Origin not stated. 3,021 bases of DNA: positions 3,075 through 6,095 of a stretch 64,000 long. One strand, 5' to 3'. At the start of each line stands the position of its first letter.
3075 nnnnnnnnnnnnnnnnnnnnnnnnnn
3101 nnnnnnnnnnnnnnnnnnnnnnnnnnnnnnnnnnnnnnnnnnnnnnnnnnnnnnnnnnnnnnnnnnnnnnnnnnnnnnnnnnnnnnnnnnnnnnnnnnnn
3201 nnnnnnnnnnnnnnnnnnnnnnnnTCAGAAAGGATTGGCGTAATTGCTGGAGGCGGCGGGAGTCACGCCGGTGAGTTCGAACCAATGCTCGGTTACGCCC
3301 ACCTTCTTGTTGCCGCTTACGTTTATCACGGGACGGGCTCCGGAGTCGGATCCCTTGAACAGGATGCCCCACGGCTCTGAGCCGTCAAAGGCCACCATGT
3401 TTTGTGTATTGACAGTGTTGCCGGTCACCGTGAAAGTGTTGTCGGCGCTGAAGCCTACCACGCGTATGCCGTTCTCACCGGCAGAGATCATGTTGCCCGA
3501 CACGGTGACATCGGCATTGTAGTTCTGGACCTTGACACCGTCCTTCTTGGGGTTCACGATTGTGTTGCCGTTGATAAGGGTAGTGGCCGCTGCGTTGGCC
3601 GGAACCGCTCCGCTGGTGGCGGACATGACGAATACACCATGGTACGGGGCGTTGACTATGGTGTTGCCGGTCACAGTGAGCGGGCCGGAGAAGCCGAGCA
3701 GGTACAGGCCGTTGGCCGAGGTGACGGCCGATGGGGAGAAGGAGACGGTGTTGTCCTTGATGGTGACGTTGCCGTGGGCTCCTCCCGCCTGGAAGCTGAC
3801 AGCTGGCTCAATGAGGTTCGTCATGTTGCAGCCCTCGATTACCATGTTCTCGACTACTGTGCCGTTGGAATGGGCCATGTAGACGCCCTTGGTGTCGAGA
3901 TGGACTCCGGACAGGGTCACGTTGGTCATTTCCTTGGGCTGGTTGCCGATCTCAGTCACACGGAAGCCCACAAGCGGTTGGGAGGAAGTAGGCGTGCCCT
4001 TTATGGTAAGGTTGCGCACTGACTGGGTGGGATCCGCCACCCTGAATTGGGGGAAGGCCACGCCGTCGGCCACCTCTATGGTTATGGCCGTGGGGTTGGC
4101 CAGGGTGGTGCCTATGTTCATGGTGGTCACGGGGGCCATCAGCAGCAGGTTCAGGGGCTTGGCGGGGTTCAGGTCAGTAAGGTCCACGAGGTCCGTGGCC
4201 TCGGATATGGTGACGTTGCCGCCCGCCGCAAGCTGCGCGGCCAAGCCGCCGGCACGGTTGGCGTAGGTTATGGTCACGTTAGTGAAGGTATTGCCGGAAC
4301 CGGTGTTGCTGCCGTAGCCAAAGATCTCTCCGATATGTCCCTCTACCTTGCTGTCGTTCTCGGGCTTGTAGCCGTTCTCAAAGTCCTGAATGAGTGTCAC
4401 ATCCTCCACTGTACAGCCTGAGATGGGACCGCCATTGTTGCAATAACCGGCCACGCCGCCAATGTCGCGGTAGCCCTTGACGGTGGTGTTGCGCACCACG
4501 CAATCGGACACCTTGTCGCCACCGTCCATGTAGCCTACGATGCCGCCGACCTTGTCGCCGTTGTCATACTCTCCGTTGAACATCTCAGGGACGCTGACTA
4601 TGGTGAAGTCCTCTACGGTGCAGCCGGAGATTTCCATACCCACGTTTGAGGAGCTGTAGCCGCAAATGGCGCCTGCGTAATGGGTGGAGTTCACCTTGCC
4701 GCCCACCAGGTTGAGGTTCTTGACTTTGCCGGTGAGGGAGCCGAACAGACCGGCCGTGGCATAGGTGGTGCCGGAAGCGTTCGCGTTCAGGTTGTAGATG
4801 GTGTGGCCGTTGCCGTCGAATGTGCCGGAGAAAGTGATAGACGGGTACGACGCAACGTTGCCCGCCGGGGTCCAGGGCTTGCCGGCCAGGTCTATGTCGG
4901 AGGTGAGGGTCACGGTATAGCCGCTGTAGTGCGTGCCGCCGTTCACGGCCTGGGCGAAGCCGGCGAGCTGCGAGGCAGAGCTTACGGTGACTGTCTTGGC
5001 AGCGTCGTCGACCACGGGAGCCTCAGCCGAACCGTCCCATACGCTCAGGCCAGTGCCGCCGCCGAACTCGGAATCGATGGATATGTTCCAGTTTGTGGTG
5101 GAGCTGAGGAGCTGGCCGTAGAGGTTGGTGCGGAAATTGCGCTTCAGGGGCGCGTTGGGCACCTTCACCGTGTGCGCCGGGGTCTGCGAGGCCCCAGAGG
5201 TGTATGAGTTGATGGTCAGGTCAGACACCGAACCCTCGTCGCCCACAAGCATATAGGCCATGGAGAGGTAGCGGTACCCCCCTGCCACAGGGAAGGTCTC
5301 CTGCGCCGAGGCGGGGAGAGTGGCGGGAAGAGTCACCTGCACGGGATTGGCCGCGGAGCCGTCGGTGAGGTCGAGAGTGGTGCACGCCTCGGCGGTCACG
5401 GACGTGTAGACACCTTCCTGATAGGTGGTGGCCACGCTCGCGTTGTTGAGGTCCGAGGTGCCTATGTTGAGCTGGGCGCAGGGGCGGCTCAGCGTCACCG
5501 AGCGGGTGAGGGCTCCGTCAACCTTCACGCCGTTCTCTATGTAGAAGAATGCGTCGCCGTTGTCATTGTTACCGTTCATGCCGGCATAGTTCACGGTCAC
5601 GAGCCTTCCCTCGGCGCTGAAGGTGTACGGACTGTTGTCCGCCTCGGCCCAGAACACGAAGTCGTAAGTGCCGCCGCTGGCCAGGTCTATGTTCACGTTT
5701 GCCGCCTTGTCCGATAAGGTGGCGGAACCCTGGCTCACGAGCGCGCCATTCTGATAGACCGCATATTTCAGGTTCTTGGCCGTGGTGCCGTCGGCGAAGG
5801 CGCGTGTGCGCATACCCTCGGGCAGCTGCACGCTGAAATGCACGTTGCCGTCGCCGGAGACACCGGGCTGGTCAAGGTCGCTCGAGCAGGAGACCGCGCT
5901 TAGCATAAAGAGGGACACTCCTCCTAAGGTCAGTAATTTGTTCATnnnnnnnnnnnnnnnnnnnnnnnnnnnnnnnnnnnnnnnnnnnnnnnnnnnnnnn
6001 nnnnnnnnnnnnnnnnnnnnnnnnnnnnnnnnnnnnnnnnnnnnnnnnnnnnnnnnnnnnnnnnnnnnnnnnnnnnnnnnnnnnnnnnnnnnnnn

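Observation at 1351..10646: Type-V-pilus (Mfa/Fim-like) operon whose three subunit paralogs carry large GLUG-repeat and beta-helix C-terminal extensions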

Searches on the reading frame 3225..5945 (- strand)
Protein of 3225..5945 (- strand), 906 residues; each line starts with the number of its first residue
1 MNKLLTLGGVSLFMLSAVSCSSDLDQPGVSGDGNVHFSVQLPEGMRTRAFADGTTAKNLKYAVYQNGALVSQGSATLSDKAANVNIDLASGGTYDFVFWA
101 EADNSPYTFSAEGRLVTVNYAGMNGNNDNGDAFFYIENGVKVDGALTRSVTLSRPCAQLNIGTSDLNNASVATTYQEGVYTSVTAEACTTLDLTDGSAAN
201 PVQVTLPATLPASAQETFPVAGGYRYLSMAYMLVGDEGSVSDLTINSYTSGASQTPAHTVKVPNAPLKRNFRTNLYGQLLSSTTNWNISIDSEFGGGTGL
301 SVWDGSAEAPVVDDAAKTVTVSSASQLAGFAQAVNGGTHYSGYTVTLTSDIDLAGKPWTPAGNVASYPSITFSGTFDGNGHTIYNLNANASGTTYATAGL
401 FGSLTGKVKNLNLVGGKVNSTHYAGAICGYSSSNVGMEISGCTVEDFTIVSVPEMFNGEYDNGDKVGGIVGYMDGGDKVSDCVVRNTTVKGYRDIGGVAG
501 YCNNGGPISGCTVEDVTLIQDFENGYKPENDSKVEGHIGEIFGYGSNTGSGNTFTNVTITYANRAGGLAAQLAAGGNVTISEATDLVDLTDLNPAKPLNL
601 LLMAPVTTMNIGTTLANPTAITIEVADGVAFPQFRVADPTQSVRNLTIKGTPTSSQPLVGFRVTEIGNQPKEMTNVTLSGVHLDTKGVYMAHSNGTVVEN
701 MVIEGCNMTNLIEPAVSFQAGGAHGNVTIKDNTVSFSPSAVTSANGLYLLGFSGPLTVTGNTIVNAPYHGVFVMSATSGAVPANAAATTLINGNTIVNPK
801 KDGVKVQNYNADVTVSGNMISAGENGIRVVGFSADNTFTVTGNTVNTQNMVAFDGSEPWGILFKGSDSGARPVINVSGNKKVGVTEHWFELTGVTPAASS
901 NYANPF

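Call 3: search_protein_families(library=pfam, proteins=[window:3225-5945:-], max_evalue=0.01)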
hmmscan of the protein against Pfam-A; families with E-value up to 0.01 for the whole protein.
window:3225-5945:- (906 aa): 2 families
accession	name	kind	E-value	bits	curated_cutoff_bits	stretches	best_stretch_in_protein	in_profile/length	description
PF13229.12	Beta_helix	-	3.5e-12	46.7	25.9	2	672-844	12-157/158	Right handed beta helix region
PF20200.4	DUF6562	-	2.7e-08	34.1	25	1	79-297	70-298/304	Family of unknown function (DUF6562)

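Call 4: search_protein_families(library=ncbifam, proteins=[window:3225-5945:-], max_evalue=0.01)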
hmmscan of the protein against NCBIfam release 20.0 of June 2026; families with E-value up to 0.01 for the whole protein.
window:3225-5945:- (906 aa): 0 families

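Call 6: search_solved_structures(query=window:3225-5945:-, max_evalue=1)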
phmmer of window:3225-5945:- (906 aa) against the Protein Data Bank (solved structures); distinct sequences matched with E-value up to 1: 0.

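Call 11: find_homologous_proteins(query=window:3225-5945:-)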
Query window:3225-5945:- (906 aa): 945 proteins with E <= 0.001 among 8000 candidates; the best 120 are listed.
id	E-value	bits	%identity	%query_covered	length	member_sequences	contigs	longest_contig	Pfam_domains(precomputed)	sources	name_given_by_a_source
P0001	0.0e+0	2002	100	100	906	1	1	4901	PF13229.13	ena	-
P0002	0.0e+0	1996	99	100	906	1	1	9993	PF13229.13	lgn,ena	-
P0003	0.0e+0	1994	99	100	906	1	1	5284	PF13229.13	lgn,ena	-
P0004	0.0e+0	1990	99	100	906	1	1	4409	PF13229.13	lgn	-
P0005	0.0e+0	1947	97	100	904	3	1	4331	PF13229.13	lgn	-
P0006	0.0e+0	1944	97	100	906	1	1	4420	PF13229.13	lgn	-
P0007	0.0e+0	1939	97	100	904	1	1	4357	PF13229.13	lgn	-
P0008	0.0e+0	1916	98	99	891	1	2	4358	PF13229.13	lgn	-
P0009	0.0e+0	1888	97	97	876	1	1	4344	PF13229.13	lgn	-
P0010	0.0e+0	1721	86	100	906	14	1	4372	-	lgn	-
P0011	0.0e+0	1659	84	99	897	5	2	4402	PF13229.13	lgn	-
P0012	0.0e+0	1619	80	100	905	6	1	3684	PF13229.13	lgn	-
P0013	0.0e+0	1368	68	100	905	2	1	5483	-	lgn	-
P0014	0.0e+0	1360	69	100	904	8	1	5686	-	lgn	-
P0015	1.2e-184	634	41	98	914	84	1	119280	PF13229.13,PF20200.5,PF05048.20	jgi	jgi:hypothetical protein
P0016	8.7e-165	568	40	97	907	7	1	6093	PF13229.13,PF20200.5,PF05048.20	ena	-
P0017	3.7e-163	563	40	97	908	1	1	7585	PF13229.13,PF20200.5,PF05048.20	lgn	-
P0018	4.7e-148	513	34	82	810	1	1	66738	PF05342.20,PF20200.5,PF07581.18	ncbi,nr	ncbi:MAG: hypothetical protein NC418_09760 [Muribaculaceae bacterium]|nr:hypothetical protein [Murib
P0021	6.1e-139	483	37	99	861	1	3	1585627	PF13229.13,PF20200.5,PF05048.20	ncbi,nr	ncbi:MAG: right-handed parallel beta-helix repeat-containing protein [Candidatus Amulumruptor caecig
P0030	1.3e-103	366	40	58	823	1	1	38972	PF05342.20,PF20200.5,PF07581.18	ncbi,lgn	ncbi:MAG: DUF6562 domain-containing protein [Candidatus Limisoma sp.]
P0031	5.9e-100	354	41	34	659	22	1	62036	PF13229.13,PF20200.5,PF05048.20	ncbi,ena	-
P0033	2.1e-99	352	39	58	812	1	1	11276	PF20200.5,PF08842.17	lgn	-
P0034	2.3e-99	352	39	58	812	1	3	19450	PF20200.5,PF08842.17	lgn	-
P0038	5.8e-99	351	33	58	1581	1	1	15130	PF13229.13,PF05342.20,PF02368.25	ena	-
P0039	9.6e-99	350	39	58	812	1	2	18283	PF20200.5,PF08842.17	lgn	-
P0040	9.8e-99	350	40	58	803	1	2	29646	PF13229.13,PF20200.5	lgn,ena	-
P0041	1.8e-98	349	33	58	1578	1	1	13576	PF13229.13,PF05342.20,PF02368.25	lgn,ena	-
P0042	1.8e-98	349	33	58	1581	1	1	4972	PF13229.13,PF05342.20,PF02368.25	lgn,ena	-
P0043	2.0e-98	349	39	58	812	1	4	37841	PF20200.5,PF08842.17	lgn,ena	-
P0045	2.8e-98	348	39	58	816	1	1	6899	PF20200.5,PF08842.17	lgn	-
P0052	1.4e-97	346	38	58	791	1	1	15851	PF13229.13,PF20200.5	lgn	-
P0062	5.8e-97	344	39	58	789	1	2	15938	PF13229.13,PF20200.5,PF07581.18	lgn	-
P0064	6.9e-97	344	39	58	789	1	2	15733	PF13229.13,PF20200.5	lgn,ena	-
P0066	8.1e-97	343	39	58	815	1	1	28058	PF20200.5,PF08842.17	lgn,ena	-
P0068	1.1e-96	343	39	58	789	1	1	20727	PF13229.13,PF20200.5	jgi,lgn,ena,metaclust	metaclust:\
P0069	1.3e-96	343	41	55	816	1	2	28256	PF20200.5,PF07581.18,PF08842.17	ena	-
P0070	1.5e-96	343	39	58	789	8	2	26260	PF13229.13,PF20200.5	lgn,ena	-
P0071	1.6e-96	343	39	58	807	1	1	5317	PF13229.13,PF20200.5,PF07581.18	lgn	-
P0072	1.8e-96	342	39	58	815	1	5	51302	PF13229.13,PF20200.5,PF08842.17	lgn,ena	-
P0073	1.8e-96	342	38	60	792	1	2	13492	PF13229.13,PF20200.5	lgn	-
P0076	2.7e-96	342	39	58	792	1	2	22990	PF13229.13,PF20200.5,PF07581.18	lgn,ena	-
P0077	3.0e-96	342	39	58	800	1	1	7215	PF13229.13,PF20200.5,PF07581.18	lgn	-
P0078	3.9e-96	341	38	58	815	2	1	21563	PF20200.5,PF08842.17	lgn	-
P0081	6.0e-96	341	38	58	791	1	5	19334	PF13229.13,PF20200.5,PF08842.17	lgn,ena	-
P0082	6.4e-96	340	38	58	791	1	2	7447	PF13229.13,PF20200.5,PF08842.17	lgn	-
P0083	7.0e-96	340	40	58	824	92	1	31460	PF05342.20,PF20200.5,PF07581.18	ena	-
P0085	1.1e-95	340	38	58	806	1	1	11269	PF20200.5,PF08842.17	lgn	-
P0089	1.9e-95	339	39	58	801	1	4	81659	PF20200.5,PF08842.17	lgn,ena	-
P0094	8.2e-95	337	38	58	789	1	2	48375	PF13229.13,PF20200.5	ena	-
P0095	9.2e-95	337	38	58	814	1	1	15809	PF20200.5,PF08842.17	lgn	-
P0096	1.0e-94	336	38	56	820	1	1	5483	PF13229.13,PF20200.5,PF07581.18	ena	-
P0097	1.3e-94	336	38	58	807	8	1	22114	PF20200.5,PF08842.17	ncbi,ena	-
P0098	1.3e-94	336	38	58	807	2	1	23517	PF20200.5,PF08842.17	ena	-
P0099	1.3e-94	336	38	58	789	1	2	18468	PF13229.13,PF20200.5,PF07581.18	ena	-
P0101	1.7e-94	336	38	58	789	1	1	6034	PF13229.13,PF20200.5,PF07581.18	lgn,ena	-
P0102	1.8e-94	336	38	58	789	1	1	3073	PF13229.13,PF20200.5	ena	-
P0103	1.8e-94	336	39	58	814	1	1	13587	PF20200.5,PF08842.17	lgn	-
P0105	2.0e-94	336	50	22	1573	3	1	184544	PF13229.13,PF05342.20,PF02368.25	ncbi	-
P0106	2.5e-94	335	39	58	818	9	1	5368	PF20200.5,PF08842.17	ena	-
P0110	9.3e-94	333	38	58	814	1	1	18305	PF20200.5,PF08842.17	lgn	-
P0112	1.2e-92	330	35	79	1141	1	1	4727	PF13229.13,PF20200.5,PF07581.18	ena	-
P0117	7.7e-92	327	40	31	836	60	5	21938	PF20200.5,PF08842.17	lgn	-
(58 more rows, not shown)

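Call 37: predict_structure(alignment_id=A2)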
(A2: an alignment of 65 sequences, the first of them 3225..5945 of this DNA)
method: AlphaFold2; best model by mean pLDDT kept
length: 906 residues; sequences in the alignment: 65
mean_pLDDT: 85.8   pTM: 0.62
mean pLDDT of the five models: 85.8, 85.5, 85.2, 85.0, 84.7
residues with pLDDT >= 90: 493; 70-90: 314; 50-70: 52; < 50: 47
segments of 3 or more residues with pLDDT < 50: 1-31, 295-299, 780-783
pLDDT, mean of each block of 10 residues (from residue 1): 30 29 34 74 53 78 94 88 87 93 91 93 77 91 82 88 88 87 93 93 88 63 82 85 92 88 88 90 89 52 88 95 94 95 92 90 84 93 93 90 95 93 95 82 93 86 87 92 93 95 88 91 81 82 91 86 87 91 93 94 93 95 93 89 96 90 68 94 92 73 97 88 82 96 93 89 97 72 64 97 91 95 94 89 93 80 84 95 86 92 86
secondary structure, 60 per line:
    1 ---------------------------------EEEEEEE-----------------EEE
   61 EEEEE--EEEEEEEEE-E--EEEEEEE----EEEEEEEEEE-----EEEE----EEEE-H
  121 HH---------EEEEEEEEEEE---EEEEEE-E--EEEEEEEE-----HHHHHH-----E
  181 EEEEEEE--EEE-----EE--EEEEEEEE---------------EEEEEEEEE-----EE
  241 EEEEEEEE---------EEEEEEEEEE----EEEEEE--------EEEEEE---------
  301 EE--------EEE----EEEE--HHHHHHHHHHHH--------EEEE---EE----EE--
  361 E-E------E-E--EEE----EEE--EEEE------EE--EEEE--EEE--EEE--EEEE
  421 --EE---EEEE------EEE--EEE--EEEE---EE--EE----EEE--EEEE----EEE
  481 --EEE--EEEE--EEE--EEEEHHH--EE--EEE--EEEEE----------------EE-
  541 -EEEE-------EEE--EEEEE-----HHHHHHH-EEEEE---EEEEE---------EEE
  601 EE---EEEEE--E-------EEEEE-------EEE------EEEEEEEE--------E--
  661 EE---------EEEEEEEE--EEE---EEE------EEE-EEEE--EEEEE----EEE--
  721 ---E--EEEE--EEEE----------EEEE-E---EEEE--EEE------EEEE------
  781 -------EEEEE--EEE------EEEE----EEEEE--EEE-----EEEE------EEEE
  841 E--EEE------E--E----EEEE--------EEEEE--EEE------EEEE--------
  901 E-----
elements in order (helices of 4 or more, strands of 3 or more residues): E34-40 E58-65 E68-76 E81-87 E92-101 E107-110 E115-118 E132-142 E146-151 E156-163 H169-174 E180-187 E190-192 E202-209 E225-233 E239-248 E258-267 E272-277 E286-291 E311-313 E318-321 H324-335 E344-347 E375-377 E382-384 E387-390 E401-404 E407-409 E412-414 E417-420 E428-431 E438-440 E443-445 E448-451 E465-467 E470-473 E478-480 E483-485 E488-491 E494-496 E499-502 E512-514 E517-521 E542-545 E553-555 E558-562 H568-574 E576-580 E584-588 E598-602 E606-610 E621-625 E633-635 E642-649 E672-679 E682-684 E688-690 E697-699 E701-704 E707-711 E716-718 E727-730 E733-736 E747-750 E756-759 E762-764 E771-774 E788-792 E795-797 E804-807 E812-816 E819-821 E827-830 E837-841 E844-846 E861-864 E873-877 E880-882 E889-892

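Call 41: fold_search(model_id=the predicted structure, library=pdb)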
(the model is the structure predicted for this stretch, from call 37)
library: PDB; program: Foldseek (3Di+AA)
matches with E <= 10: 1089; with E <= 0.001: 31
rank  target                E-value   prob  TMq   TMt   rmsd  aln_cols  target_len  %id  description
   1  3up6_B                2.1e-07  1.00  0.18  0.42   7.9       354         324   11  Crystal structure of a putative cell adhesion protein (BACOVA_04078) from Bacteroides ovatus ATCC 8483 at 2.80 A resol (released 2011-12-21)
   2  3up6_A                5.2e-07  1.00  0.17  0.39   8.3       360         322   10  Crystal structure of a putative cell adhesion protein (BACOVA_04078) from Bacteroides ovatus ATCC 8483 at 2.80 A resol (released 2011-12-21)
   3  4qdg_A                6.2e-07  1.00  0.20  0.51   7.3       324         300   15  Crystal structure of a putative adhesin (BT2657) from Bacteroides thetaiotaomicron VPI-5482 at 2.20 A resolution (PSI  (released 2014-06-11)
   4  3gf8                  6.8e-07  1.00  0.22  0.59   5.8       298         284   14  Crystal structure of putative polysaccharide binding proteins (DUF1812) (NP_809975.1) from BACTEROIDES THETAIOTAOMICRON  (released 2009-03-24)
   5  4qdg_B                7.1e-07  1.00  0.20  0.51   7.2       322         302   16  Crystal structure of a putative adhesin (BT2657) from Bacteroides thetaiotaomicron VPI-5482 at 2.20 A resolution (PSI  (released 2014-06-11)
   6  5nf4_A                8.5e-07  1.00  0.17  0.43  10.5       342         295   12  The tip fimbrial protein Mfa3 from Porphyromonas gingivalis with C-terminal truncation. (released 2018-02-07)
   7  3ufi                  1.2e-06  1.00  0.19  0.52   7.1       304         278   10  Crystal structure of a putative cell adhesion protein (BACOVA_04980) from Bacteroides ovatus ATCC 8483 at 2.18 A resolut (released 2011-12-14)
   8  3r4r_A                2.0e-06  1.00  0.18  0.49   7.4       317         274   11  Crystal structure of a fimbrial assembly protein (BDI_3522) from Parabacteroides distasonis ATCC 8503 at 2.38 A resolu (released 2011-03-30)
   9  3pay_B                6.5e-06  1.00  0.18  0.44  11.0       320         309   11  Crystal structure of a putative adhesin (BACOVA_04077) from Bacteroides ovatus at 2.50 A resolution (released 2010-11-10)
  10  3pay_D                8.5e-06  1.00  0.20  0.49   7.7       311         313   10  Crystal structure of a putative adhesin (BACOVA_04077) from Bacteroides ovatus at 2.50 A resolution (released 2010-11-10)
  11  4k4k_A                8.5e-06  1.00  0.20  0.56   5.7       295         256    9  Crystal structure of a putative cell adhesion protein (BACUNI_00621) from Bacteroides uniformis ATCC 8492 at 1.67 A re (released 2013-05-01)
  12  3pay_A                8.9e-06  1.00  0.19  0.48   8.3       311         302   10  Crystal structure of a putative adhesin (BACOVA_04077) from Bacteroides ovatus at 2.50 A resolution (released 2010-11-10)
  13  4gpv_A                9.3e-06  1.00  0.17  0.37  10.3       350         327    9  Crystal structure of a putative cell adhesion protein (BACEGG_00536) from Bacteroides eggerthii DSM 20697 at 1.67 A re (released 2012-09-19)
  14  4k4k_B                1.1e-05  1.00  0.19  0.53   6.4       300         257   12  Crystal structure of a putative cell adhesion protein (BACUNI_00621) from Bacteroides uniformis ATCC 8492 at 1.67 A re (released 2013-05-01)
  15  4ecn                  1.3e-05  0.87  0.12  0.12  27.3      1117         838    8  Crystal structure of a leucine-rich repeat protein (BT_0210) from Bacteroides thetaiotaomicron VPI-5482 at 2.80 A resolu (released 2012-05-23)
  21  7c7d_A                3.5e-05  1.00  0.16  0.26  19.2       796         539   10  Crystal structure of the catalytic unit of thermostable GH87 alpha-1,3-glucanase from Streptomyces thermodiastaticus s (released 2020-11-11)
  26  5lw3                  3.6e-04  0.97  0.13  0.24  17.9       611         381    9  Azotobacter vinelandii Mannuronan C-5 epimerase AlgE6 A-module (released 2017-10-25)
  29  3n6z                  6.9e-04  1.00  0.19  0.46  12.8       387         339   15  Crystal structure of a putative immunoglobulin A1 protease (BACOVA_03286) from Bacteroides ovatus at 1.30 A resolution (released 2010-07-21)
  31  6qps_B                9.4e-04  0.47  0.10  0.15  18.6       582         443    9  Structural characterization of a mannuronic acid specific polysaccharide family 6 lyase enzyme from human gut microbio (released 2019-09-25)
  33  5zru_A                1.2e-03  0.51  0.10  0.14  20.2       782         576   11  Crystal structure of Agl-KA catalytic domain (released 2019-10-23)
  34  4mr0_A                1.6e-03  0.95  0.14  0.25  18.0       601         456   11  Crystal structure of PfbA, a surface adhesin of Streptococcus pneumoniae (released 2014-02-05)
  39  2pyh_A                2.5e-03  0.72  0.11  0.21  18.9       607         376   10  Azotobacter vinelandii Mannuronan C-5 epimerase AlgE4 A-module complexed with mannuronan trisaccharide (released 2008-05-27)
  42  8ja4                  3.6e-03  0.89  0.14  0.22  16.4       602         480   10  Structure of the alginate epimerase/lyase (released 2024-05-08)
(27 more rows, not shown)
